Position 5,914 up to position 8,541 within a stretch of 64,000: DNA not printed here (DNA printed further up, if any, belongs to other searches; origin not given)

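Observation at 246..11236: Xanthine-dehydrogenase-family molybdo-hydroxylase and a DUF169 gene embedded inside a Dpp/Opp-type ABC importer operon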

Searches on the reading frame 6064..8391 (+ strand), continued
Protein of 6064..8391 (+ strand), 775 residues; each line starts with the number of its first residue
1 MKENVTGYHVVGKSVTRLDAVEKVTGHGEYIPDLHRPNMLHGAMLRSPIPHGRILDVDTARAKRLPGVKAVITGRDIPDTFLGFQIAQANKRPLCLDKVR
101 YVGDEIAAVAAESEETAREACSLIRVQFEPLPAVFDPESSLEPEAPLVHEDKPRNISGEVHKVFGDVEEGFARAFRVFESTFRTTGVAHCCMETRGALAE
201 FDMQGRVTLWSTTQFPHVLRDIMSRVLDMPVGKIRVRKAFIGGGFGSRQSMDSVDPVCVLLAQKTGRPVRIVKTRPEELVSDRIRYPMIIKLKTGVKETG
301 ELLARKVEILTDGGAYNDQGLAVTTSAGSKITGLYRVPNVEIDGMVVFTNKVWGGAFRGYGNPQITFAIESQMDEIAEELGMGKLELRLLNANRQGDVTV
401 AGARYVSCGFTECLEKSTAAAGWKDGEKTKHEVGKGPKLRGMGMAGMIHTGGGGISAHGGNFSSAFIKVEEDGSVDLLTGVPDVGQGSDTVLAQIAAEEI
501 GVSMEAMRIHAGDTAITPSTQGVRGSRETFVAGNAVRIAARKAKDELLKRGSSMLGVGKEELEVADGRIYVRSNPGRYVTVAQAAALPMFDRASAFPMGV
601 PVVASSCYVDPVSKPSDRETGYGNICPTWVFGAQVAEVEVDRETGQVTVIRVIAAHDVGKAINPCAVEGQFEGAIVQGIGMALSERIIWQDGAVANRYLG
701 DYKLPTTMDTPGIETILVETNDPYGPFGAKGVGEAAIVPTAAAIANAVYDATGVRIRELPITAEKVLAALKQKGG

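Call 65: find_encoding_contigs(protein=P0034, flank=10000, max_places=1)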
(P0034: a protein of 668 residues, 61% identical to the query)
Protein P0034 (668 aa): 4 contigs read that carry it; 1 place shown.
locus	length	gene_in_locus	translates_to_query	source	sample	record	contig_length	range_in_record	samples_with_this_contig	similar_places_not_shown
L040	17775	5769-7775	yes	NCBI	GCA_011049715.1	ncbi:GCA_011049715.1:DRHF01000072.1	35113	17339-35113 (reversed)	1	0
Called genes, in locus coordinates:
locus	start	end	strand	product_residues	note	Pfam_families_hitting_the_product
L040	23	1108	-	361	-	PF01547:SBP_bac_1, PF13531:SBP_bac_11, PF13416:SBP_bac_8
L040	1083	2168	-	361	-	PF02463:SMC_N (faint), PF00005:ABC_tran, PF08402:TOBE_2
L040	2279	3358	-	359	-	PF01208:URO-D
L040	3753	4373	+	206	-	PF01381:HTH_3, PF13443:HTH_26 (weak), PF01050:MannoseP_isomer (weak), PF07883:Cupin_2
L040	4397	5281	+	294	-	PF00941:FAD_binding_5, PF03450:CO_deh_flav_C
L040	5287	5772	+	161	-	PF00111:Fer2 (weak), PF01799:Fer2_2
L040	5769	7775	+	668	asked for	PF01315:Ald_Xan_dh_C, PF02738:MoCoBD_1, PF20256:MoCoBD_2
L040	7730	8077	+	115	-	PF20256:MoCoBD_2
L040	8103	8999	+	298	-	PF02596:DUF169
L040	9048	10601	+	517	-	PF22039:HUTI_composite_bact (weak), PF01979:Amidohydro_1, PF07969:Amidohydro_3 (weak)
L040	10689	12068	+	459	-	PF03972:MmgE_PrpD_N, PF19305:MmgE_PrpD_C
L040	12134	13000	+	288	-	PF00795:CN_hydrolase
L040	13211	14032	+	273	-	-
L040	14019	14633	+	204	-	PF01979:Amidohydro_1, PF07969:Amidohydro_3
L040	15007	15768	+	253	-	PF09339:HTH_IclR, PF12802:MarR_2 (weak), PF13412:HTH_24 (weak), PF01614:IclR_C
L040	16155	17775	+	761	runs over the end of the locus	PF01315:Ald_Xan_dh_C, PF02738:MoCoBD_1, PF20256:MoCoBD_2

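Call 66: find_encoding_contigs(protein=P0032, flank=10000, max_places=1)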
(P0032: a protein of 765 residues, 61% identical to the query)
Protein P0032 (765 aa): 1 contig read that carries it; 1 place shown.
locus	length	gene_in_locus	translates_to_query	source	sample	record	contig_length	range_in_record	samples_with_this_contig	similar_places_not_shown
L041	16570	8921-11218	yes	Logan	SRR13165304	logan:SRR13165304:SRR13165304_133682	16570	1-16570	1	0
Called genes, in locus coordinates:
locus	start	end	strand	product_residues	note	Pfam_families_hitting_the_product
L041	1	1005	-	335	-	?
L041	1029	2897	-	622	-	PF00528:BPD_transp_1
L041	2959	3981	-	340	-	PF01547:SBP_bac_1, PF13531:SBP_bac_11 (weak), PF13416:SBP_bac_8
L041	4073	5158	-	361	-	PF02463:SMC_N (faint), PF00005:ABC_tran, PF08402:TOBE_2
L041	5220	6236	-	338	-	PF01208:URO-D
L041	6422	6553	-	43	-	-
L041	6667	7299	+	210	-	PF01381:HTH_3, PF13443:HTH_26 (weak), PF07883:Cupin_2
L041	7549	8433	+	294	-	PF00941:FAD_binding_5, PF03450:CO_deh_flav_C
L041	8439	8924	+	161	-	PF00111:Fer2, PF01799:Fer2_2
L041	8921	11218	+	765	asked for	PF01315:Ald_Xan_dh_C, PF02738:MoCoBD_1, PF20256:MoCoBD_2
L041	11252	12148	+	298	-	PF02596:DUF169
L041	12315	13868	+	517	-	PF01979:Amidohydro_1, PF07969:Amidohydro_3 (weak)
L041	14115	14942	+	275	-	PF02596:DUF169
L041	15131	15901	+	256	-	PF09339:HTH_IclR, PF01614:IclR_C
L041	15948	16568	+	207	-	?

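Call 75: search_solved_structures(query=window:6064-8391:+, max_evalue=1e-120, show_alignments=1)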
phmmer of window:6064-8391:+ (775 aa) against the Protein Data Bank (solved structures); distinct sequences matched with E-value up to 1e-120: 1.
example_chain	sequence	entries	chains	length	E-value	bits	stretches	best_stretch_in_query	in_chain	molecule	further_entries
1rm6_A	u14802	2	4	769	7e-150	504.2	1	8-771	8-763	4-hydroxybenzoyl-CoA reductase alpha subunit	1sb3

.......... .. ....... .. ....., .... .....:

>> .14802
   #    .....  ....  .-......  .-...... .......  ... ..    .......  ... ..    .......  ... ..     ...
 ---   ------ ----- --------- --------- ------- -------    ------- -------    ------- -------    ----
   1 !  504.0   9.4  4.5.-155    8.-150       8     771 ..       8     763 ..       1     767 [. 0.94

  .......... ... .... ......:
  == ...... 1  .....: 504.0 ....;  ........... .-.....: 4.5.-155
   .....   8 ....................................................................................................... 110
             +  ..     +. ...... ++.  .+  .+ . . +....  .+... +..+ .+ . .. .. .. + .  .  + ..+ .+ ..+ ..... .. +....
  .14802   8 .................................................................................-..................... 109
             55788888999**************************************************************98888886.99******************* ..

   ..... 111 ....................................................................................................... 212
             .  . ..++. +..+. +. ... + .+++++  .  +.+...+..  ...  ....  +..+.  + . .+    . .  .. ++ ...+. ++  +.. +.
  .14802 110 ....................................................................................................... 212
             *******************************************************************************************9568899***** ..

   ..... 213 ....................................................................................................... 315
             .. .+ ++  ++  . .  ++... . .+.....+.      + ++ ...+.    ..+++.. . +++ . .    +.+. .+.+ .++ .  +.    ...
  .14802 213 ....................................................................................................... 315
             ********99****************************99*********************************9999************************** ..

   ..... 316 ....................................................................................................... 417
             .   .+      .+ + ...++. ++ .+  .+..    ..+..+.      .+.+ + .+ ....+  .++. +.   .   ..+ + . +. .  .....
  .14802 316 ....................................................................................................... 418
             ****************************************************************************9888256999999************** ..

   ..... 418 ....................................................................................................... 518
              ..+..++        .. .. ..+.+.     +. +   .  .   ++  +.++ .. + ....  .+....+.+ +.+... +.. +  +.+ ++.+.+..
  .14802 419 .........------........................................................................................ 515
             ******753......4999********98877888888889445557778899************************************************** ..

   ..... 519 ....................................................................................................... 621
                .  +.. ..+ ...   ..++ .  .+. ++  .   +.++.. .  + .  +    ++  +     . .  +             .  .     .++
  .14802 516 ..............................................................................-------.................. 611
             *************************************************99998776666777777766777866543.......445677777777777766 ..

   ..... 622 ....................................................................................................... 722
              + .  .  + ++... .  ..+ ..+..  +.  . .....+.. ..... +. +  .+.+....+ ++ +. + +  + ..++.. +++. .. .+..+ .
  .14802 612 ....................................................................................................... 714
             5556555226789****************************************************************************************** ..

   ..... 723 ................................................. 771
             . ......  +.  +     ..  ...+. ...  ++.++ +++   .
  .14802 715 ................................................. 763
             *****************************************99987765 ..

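Call 84: find_encoding_contigs(protein=P0020, flank=10000, max_places=2)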
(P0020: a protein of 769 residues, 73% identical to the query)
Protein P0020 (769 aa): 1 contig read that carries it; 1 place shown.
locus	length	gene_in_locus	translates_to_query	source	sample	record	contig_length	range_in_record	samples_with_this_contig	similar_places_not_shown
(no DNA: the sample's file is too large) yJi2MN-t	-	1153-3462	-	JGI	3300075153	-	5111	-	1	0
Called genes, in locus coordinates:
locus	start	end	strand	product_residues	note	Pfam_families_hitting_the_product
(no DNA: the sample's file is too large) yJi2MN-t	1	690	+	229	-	?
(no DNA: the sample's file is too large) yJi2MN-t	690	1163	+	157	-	PF13085:Fer2_3 (weak), PF00111:Fer2, PF01799:Fer2_2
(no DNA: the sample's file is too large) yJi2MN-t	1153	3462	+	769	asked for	PF01315:Ald_Xan_dh_C, PF02738:MoCoBD_1, PF20256:MoCoBD_2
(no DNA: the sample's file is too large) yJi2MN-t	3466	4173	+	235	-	PF02596:DUF169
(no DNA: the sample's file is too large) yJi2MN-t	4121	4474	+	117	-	-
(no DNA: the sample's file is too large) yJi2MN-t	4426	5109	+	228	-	?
